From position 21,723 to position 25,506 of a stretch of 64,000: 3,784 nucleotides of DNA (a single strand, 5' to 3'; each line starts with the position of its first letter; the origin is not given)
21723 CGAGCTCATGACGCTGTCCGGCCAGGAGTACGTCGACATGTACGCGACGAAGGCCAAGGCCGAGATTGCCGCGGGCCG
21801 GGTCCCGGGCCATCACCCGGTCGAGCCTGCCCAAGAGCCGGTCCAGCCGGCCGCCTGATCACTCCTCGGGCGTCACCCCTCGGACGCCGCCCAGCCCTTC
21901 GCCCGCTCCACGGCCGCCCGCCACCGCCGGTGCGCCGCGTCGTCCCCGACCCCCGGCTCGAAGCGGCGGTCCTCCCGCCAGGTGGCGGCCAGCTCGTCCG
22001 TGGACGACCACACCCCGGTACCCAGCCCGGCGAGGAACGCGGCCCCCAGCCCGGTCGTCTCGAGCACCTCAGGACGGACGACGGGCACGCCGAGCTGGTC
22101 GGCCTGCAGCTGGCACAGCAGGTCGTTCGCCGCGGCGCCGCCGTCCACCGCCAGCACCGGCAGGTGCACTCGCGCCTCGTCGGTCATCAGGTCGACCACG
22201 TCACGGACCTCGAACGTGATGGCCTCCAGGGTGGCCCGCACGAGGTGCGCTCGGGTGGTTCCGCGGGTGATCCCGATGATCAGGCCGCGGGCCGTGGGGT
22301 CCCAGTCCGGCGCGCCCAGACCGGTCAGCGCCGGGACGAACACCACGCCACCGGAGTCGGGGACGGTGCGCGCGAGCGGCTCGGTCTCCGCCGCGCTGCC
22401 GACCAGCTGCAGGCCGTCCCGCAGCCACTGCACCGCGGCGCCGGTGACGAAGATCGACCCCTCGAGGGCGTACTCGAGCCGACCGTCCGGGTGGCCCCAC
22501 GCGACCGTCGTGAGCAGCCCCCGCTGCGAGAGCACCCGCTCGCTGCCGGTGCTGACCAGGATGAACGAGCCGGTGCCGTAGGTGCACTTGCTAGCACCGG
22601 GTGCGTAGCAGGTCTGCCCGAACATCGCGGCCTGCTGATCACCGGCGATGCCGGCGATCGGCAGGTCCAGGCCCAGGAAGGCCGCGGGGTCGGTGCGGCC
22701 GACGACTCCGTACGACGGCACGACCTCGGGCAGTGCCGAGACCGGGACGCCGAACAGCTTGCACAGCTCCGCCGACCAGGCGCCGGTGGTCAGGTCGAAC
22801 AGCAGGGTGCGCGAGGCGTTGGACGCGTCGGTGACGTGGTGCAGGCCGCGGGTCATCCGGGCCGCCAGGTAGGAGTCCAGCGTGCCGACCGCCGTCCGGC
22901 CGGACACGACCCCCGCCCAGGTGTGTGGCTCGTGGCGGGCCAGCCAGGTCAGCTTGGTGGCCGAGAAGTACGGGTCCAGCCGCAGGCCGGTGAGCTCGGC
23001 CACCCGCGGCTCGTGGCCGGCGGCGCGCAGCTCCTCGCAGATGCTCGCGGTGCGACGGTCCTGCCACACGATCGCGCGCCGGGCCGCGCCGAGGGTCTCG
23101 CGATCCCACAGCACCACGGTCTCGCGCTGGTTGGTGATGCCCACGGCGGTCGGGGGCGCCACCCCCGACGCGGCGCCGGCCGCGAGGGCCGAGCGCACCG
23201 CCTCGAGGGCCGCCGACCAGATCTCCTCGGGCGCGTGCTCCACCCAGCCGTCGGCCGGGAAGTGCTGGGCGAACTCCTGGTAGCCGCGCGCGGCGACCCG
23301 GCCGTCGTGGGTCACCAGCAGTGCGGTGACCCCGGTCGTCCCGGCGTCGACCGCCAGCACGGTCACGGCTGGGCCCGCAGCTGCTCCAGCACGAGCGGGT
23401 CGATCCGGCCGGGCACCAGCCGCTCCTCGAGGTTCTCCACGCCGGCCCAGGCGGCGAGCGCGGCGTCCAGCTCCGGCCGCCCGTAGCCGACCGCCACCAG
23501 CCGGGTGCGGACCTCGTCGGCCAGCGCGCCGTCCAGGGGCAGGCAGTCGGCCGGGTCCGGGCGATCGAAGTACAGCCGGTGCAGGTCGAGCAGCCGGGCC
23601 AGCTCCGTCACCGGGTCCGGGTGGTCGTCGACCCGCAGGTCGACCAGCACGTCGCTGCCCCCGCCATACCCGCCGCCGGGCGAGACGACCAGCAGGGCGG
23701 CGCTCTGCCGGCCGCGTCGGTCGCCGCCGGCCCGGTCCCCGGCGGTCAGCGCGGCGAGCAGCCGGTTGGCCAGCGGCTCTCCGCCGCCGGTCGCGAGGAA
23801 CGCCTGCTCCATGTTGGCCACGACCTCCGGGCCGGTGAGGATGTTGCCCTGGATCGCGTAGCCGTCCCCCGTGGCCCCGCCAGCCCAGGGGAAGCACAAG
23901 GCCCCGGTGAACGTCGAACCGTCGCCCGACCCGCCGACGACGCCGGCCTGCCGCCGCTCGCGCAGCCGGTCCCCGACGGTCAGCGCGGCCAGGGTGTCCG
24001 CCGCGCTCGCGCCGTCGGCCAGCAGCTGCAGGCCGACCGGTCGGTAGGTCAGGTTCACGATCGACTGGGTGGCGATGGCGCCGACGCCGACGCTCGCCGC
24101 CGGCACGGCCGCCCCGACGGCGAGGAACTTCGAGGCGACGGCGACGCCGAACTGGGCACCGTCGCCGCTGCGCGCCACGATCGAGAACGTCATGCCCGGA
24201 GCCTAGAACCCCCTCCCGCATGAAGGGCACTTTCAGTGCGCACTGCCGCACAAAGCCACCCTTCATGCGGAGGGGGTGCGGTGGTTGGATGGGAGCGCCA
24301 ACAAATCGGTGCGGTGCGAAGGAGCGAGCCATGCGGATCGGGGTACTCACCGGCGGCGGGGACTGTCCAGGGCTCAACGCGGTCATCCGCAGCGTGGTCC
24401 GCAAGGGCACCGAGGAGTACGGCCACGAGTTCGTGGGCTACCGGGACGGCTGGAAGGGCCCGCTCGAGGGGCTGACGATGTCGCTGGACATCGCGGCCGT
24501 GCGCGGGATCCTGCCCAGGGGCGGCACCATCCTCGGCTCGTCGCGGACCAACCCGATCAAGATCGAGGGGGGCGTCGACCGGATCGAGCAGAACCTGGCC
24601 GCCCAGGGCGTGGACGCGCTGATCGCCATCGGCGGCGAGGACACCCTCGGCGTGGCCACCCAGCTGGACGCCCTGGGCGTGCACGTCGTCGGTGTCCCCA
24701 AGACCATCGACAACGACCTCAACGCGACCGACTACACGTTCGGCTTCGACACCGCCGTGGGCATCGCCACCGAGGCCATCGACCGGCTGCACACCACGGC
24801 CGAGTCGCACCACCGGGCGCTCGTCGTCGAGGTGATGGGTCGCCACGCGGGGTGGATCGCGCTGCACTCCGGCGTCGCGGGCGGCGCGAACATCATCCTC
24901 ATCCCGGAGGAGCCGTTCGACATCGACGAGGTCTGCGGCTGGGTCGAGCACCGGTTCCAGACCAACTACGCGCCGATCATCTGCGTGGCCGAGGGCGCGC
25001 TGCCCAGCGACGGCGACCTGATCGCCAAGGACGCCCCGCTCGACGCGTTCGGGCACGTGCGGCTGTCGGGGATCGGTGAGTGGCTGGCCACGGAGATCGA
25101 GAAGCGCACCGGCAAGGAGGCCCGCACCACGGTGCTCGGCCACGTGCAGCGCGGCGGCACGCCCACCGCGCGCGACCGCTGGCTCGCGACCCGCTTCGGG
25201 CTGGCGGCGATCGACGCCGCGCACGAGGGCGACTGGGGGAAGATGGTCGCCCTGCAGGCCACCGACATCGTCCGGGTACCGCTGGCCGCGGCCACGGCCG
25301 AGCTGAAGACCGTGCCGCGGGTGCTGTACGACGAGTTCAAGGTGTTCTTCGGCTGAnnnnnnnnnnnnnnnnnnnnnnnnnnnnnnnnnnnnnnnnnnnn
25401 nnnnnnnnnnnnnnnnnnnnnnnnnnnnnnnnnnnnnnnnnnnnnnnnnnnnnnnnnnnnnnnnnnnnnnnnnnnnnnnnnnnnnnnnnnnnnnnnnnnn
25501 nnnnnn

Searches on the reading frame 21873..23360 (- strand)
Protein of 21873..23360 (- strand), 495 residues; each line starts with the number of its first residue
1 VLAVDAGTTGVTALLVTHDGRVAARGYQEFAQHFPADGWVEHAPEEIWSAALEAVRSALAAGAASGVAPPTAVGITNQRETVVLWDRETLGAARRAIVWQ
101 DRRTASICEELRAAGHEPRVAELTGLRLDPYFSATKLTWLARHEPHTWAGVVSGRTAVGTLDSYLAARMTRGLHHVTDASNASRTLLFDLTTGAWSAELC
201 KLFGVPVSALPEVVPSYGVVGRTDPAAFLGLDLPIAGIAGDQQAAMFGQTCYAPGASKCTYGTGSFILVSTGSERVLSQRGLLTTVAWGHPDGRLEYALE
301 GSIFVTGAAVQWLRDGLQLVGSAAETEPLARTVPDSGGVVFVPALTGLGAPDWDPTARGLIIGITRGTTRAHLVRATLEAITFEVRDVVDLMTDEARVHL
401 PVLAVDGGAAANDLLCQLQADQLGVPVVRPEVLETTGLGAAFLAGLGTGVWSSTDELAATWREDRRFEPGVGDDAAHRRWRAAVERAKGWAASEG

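Call 14: search_protein_families(library=pfam, proteins=[window:21873-23360:-])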
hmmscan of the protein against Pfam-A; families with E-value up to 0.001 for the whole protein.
window:21873-23360:- (495 aa): 2 families
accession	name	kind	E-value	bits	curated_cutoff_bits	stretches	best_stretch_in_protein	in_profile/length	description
PF00370.27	FGGY_N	-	4.4e-62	210.3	28.8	1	1-248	2-245/245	FGGY family of carbohydrate kinases, N-terminal domain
PF02782.22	FGGY_C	-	4e-45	154.5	27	1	258-445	2-195/198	FGGY family of carbohydrate kinases, C-terminal domain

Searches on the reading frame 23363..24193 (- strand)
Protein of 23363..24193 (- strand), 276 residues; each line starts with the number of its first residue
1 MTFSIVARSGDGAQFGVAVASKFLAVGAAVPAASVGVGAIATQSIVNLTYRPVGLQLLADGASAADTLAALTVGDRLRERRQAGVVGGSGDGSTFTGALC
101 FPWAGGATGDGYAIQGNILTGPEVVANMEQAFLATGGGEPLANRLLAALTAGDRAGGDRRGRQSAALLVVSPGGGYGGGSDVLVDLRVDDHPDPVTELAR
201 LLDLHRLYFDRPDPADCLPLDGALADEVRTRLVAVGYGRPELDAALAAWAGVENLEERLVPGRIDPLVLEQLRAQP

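Call 14: search_protein_families(library=pfam, proteins=[window:23363-24193:-])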
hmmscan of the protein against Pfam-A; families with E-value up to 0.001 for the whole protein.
window:23363-24193:- (276 aa): 2 families
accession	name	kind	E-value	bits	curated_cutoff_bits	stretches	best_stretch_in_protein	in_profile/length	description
PF06267.17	DUF1028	-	2.1e-71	240.2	26.2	1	2-198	1-193/193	Family of unknown function (DUF1028)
PF08823.16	PG_binding_2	-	1e-07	32.5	21.1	1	208-270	1-72/74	Putative peptidoglycan binding domain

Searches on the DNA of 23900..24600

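Call 6: search_rna_families(source=window, start=23900, end=24600, threshold=evalue, max_evalue=10)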
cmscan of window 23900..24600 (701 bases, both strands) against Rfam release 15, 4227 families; matches with E-value up to 10: 6.
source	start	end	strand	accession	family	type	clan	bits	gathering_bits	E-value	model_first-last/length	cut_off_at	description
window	24211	24275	-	RF03233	hvt-mir-H16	Gene; miRNA;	-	21.8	70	0.084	1-64/64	no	hvt-mir-H16 microRNA precursor family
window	23959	23987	+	RF03074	Rhodo-rpoB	Cis-reg;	-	17.8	33.6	2.3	65-93/93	no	Rhodo-rpoB RNA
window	24016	24047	-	RF01385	isrA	Gene; sRNA;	-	15.3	51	0.94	41-72/129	no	isrA Hfq binding RNA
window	24074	24112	-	RF01059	mir-598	Gene; miRNA;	-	14.7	69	6.4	1-80/80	no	mir-598 microRNA precursor family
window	24134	24225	+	RF01514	Afu_513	Gene; snRNA; snoRNA; CD-box;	-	11.9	48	5.5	1-103/103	no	A. fumigatus snoRNA Afu_513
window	24074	24097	+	RF02691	BTH_s19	Gene; sRNA;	-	9.3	153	9.1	131-154/224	no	Burkholderia sRNA 19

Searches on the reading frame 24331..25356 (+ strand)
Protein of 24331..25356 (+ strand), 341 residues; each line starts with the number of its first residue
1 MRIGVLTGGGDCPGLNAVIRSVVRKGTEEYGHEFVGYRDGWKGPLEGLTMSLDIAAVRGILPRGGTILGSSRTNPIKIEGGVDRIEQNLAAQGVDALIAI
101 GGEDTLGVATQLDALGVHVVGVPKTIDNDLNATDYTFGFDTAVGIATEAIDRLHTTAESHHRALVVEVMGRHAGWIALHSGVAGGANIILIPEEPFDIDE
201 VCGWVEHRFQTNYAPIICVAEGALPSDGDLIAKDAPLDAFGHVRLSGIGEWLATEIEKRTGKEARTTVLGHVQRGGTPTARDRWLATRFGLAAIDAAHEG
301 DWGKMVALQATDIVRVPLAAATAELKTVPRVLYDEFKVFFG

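Call 13: find_encoding_contigs(protein=window:24331-25356:+, flank=3000, max_places=10)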
Protein window:24331-25356:+ (341 aa): 5 contigs read that carry it; 4 places shown.
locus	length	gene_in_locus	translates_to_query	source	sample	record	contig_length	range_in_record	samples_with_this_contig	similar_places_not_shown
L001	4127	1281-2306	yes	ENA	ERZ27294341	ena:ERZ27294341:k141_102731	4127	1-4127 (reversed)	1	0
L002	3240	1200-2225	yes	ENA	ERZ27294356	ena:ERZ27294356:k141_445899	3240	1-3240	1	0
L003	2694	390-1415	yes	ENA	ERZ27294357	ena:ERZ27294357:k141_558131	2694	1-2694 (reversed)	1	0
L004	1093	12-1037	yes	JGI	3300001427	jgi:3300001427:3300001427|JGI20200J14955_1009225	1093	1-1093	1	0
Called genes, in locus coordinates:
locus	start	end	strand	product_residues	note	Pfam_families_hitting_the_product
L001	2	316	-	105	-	?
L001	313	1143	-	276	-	PF06267:DUF1028, PF08823:PG_binding_2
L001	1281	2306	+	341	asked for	PF00365:PFK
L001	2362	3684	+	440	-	PF01474:DAHP_synth_2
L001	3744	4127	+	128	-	?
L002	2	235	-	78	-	?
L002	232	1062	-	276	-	PF06267:DUF1028, PF08823:PG_binding_2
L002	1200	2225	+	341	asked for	PF00365:PFK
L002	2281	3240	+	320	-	?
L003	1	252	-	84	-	?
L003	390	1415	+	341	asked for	PF00365:PFK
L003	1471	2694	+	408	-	?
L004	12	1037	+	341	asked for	PF00365:PFK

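Call 14: search_protein_families(library=pfam, proteins=[window:24331-25356:+])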
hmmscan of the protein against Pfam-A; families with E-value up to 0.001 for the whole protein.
window:24331-25356:+ (341 aa): 1 family
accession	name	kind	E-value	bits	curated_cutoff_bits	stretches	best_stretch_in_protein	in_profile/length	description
PF00365.25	PFK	-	9.9e-106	353.6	30.9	1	2-296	1-276/277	Phosphofructokinase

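Call 17: find_homologous_proteins(query=window:24331-25356:+, max_evalue=1e-100)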
Query window:24331-25356:+ (341 aa): 7997 proteins with E <= 1e-100 among 8000 candidates; the best 120 are listed.
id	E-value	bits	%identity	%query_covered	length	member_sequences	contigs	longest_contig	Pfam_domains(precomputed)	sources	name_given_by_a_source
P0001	3.4e-214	729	95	100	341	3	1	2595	PF00365.26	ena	-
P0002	4.5e-207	705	-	-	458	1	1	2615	PF00365.26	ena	-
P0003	2.2e-204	696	90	100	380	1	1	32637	PF00365.26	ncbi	-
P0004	3.3e-203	693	90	100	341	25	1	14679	PF00365.26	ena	-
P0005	8.9e-199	678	88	100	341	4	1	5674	PF00365.26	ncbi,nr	ncbi:MAG: 6-phosphofructokinase [Actinomycetia bacterium]|nr:6-phosphofructokinase [Actinomycetes ba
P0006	2.1e-193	660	84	100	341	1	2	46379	PF00365.26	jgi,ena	jgi:6-phosphofructokinase 1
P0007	6.1e-192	656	84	100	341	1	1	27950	PF00365.26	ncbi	-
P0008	9.8e-192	655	83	100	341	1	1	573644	PF00365.26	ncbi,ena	-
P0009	1.0e-191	655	84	100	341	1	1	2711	PF00365.26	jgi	jgi:ATP-dependent phosphofructokinase / diphosphate-dependent phosphofructokinase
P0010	2.1e-191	654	84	100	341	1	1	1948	PF00365.26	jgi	jgi:ATP-dependent phosphofructokinase / diphosphate-dependent phosphofructokinase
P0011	6.3e-191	652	84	100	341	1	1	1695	PF00365.26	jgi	jgi:6-phosphofructokinase 1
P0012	1.1e-190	651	83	100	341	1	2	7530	PF00365.26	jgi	jgi:ATP-dependent phosphofructokinase / diphosphate-dependent phosphofructokinase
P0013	2.6e-190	650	83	100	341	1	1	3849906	PF00365.26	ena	-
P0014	3.5e-190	650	83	100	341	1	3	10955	PF00365.26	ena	-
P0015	1.0e-189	648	83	100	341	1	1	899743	PF00365.26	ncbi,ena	-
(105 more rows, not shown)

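Call 18: find_encoding_contigs(protein=P0003, flank=3000, max_places=3)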
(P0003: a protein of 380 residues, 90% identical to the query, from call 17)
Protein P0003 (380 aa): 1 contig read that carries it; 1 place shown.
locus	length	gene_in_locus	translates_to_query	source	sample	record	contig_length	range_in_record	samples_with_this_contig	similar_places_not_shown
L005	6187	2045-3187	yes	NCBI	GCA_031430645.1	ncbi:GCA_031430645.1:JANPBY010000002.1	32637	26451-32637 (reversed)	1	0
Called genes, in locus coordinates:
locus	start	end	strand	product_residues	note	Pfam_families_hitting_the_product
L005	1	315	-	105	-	?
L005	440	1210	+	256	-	PF01553:Acyltransferase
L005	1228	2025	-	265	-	PF06267:DUF1028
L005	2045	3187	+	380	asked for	PF00365:PFK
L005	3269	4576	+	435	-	PF01474:DAHP_synth_2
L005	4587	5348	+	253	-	PF00480:ROK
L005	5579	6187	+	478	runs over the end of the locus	PF02805:Ada_Zn_binding, PF00165:HTH_AraC (faint), PF12833:HTH_18, PF06029:AlkA_N, PF00730:HhH-GPD (weak)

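Call 19: find_encoding_contigs(protein=P0004, flank=3000, max_places=3)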
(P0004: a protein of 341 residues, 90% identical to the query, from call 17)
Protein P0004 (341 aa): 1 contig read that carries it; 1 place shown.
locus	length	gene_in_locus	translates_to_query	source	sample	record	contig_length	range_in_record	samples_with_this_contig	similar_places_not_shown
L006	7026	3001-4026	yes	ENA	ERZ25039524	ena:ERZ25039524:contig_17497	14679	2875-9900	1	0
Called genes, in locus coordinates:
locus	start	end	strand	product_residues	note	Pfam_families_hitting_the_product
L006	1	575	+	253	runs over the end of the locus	PF01553:Acyltransferase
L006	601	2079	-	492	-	PF00370:FGGY_N, PF02782:FGGY_C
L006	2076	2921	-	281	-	PF06267:DUF1028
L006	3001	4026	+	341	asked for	PF00365:PFK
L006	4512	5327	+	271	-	PF01474:DAHP_synth_2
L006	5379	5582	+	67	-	PF01474:DAHP_synth_2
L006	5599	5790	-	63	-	-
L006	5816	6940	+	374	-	-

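Call 20: find_encoding_contigs(protein=P0001, flank=3000, max_places=3)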
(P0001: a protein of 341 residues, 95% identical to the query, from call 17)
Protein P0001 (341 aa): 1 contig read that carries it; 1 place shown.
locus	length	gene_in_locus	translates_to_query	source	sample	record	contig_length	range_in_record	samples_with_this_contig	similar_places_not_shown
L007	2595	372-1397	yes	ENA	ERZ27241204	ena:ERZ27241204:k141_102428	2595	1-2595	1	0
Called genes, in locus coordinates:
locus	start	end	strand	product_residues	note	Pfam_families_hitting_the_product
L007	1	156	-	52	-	?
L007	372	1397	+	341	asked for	PF00365:PFK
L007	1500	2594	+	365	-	?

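Call 21: find_encoding_contigs(protein=P0005, flank=3000, max_places=3)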
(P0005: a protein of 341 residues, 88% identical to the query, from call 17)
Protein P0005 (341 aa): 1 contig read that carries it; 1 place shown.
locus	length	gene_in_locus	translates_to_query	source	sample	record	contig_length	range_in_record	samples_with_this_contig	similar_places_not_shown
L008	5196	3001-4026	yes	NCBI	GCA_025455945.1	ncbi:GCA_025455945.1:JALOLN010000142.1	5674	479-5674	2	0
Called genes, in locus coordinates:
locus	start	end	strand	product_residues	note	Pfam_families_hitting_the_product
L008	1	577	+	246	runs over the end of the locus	PF01553:Acyltransferase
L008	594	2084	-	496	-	PF00370:FGGY_N, PF02782:FGGY_C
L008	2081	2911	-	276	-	PF06267:DUF1028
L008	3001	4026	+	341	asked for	PF00365:PFK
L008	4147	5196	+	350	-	PF01474:DAHP_synth_2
